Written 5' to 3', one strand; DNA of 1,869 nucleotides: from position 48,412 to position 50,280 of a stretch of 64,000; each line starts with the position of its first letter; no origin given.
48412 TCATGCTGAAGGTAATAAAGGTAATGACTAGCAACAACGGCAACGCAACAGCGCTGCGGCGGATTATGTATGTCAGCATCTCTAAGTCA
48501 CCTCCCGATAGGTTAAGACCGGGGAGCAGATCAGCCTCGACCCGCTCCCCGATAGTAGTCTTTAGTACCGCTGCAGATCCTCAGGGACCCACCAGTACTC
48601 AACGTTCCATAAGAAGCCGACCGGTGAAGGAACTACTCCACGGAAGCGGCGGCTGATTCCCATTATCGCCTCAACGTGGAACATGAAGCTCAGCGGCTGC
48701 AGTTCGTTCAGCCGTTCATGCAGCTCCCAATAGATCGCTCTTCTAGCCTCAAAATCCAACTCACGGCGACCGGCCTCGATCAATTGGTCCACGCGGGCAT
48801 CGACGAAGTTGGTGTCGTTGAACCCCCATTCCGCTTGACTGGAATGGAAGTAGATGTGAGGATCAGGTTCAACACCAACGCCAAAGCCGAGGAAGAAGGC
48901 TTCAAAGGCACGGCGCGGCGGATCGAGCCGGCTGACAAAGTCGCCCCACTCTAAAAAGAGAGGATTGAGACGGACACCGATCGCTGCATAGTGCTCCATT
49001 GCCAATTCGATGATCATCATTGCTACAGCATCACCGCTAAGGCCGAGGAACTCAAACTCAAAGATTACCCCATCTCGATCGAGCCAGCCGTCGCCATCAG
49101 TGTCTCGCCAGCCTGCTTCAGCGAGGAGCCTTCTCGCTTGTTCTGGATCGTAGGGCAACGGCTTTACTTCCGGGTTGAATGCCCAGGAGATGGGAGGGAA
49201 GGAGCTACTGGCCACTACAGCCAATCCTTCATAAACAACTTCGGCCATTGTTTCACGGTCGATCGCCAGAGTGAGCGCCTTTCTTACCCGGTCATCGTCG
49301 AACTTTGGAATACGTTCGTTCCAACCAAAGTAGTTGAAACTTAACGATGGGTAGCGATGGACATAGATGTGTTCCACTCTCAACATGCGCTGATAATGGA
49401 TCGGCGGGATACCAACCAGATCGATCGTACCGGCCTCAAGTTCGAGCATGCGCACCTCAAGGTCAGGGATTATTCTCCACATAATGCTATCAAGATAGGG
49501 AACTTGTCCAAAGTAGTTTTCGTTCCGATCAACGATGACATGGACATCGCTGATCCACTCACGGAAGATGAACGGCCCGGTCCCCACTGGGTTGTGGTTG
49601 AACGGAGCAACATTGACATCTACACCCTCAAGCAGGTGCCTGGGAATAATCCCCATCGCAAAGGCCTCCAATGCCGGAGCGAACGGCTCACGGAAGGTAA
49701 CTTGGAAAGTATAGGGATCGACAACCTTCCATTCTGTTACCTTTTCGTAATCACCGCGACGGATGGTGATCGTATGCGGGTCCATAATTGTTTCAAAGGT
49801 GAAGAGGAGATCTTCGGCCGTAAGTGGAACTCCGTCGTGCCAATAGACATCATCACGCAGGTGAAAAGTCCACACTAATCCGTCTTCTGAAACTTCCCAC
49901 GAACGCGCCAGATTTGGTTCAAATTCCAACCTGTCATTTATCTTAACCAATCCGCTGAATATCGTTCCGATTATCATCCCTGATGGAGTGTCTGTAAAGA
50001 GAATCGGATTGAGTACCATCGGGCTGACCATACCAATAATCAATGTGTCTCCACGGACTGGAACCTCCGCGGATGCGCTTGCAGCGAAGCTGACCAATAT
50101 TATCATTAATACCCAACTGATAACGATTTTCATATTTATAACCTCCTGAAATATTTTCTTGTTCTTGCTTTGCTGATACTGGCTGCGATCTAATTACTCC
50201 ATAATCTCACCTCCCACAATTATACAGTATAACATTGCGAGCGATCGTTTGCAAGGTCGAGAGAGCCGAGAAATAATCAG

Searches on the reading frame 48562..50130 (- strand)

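Call 12: search_protein_families(library=pfam, proteins=[window:48562-50130:-])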
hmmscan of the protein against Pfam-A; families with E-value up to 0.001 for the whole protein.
window:48562-50130:- (522 aa): 1 family
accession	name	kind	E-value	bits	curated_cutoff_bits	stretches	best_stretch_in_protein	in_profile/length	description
PF00496.27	SBP_bac_5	-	9.9e-90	301.7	32.4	1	69-431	1-360/368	Bacterial extracellular solute-binding proteins, family 5 Middle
